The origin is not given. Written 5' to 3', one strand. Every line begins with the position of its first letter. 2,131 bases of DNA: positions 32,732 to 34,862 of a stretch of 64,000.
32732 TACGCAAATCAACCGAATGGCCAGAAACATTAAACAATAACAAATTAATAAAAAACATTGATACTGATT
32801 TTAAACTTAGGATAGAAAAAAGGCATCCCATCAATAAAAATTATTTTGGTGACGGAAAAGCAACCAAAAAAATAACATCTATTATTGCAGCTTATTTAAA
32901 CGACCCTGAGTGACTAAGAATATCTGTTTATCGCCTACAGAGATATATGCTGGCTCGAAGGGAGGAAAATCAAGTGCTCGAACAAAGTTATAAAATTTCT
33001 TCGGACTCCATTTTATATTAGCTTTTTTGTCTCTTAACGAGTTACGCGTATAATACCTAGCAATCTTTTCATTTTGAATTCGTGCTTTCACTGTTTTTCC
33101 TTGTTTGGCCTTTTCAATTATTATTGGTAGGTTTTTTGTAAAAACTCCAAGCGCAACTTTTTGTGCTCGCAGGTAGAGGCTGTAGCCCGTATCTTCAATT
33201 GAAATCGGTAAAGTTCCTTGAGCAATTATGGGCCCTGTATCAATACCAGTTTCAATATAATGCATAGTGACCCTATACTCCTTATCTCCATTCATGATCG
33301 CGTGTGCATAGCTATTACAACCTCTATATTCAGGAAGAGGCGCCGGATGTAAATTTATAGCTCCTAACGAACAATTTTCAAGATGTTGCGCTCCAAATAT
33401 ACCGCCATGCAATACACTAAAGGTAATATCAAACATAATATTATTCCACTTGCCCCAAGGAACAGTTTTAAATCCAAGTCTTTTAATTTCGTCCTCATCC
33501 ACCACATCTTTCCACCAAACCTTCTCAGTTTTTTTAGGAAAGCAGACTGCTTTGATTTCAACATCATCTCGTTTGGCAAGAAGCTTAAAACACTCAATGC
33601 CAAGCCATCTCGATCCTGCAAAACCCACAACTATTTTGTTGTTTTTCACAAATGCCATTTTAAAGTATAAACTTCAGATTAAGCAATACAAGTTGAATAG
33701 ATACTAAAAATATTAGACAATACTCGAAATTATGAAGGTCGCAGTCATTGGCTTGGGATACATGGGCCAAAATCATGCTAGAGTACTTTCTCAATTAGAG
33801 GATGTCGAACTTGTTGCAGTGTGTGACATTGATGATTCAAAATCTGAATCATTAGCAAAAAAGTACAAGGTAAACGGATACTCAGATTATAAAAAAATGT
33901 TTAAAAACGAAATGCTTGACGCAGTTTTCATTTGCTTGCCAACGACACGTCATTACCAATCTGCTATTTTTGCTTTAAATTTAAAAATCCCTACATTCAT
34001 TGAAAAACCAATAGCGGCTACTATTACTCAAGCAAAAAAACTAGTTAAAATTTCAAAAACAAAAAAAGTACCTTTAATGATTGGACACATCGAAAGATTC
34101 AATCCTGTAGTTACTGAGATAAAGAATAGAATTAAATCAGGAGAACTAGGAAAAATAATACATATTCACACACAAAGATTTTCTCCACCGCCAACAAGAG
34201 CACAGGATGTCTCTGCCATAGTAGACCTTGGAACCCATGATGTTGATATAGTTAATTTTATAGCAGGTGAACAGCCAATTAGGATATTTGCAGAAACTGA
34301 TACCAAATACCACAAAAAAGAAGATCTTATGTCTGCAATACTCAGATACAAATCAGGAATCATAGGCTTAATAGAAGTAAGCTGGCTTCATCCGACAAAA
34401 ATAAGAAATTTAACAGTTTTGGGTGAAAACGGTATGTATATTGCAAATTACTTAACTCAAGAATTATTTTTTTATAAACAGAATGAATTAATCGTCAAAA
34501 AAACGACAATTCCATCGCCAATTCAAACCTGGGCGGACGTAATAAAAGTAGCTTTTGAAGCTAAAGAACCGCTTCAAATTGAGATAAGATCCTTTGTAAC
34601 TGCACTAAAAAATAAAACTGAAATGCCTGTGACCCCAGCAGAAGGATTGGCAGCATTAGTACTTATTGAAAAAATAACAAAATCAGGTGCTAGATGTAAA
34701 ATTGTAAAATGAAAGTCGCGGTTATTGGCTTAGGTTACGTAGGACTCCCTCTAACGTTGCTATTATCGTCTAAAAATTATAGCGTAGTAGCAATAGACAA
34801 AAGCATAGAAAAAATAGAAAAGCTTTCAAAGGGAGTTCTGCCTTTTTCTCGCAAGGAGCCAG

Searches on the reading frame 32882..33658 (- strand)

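Call 41: search_protein_families(library=pfam, proteins=[window:32882-33658:-], max_evalue=0.0001)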
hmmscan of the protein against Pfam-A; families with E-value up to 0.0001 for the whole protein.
window:32882-33658:- (258 aa): 1 family
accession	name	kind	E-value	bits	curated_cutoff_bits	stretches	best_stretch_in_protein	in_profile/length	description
PF00551.24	Formyl_trans_N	-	5.9e-18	65.7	26.1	1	84-169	88-173/181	Formyl transferase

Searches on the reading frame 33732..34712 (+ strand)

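Call 6: search_protein_families(library=pfam, proteins=[window:33732-34712:+], max_evalue=0.001)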
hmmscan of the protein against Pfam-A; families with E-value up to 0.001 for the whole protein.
window:33732-34712:+ (326 aa): 7 families
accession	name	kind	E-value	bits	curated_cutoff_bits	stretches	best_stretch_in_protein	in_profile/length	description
PF01408.29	GFO_IDH_MocA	-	2.1e-30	106.3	24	1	1-119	1-120/120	Oxidoreductase family, NAD-binding Rossmann fold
PF22725.1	GFO_IDH_MocA_C3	-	7.6e-20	71.6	27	1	128-236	2-123/124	GFO/IDH/MocA C-terminal domain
PF02894.22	GFO_IDH_MocA_C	-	3.1e-15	57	22.9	1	131-319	1-210/218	Oxidoreductase family, C-terminal alpha/beta domain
PF03446.21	NAD_binding_2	-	1.1e-07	32.4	21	1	2-81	1-75/161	NAD binding domain of 6-phosphogluconate dehydrogenase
PF03721.20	UDPG_MGDP_dh_N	-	4.6e-06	26.8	27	1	1-45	1-43/187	UDP-glucose/GDP-mannose dehydrogenase family, NAD binding domain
PF03807.23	F420_oxidored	-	6.6e-05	23.9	21.6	1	2-73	1-71/94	NADP oxidoreductase coenzyme F420-dependent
PF01118.30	Semialdhyde_dh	-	0.00056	20.8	26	0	2-74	1-79/121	Semialdehyde dehydrogenase, NAD binding domain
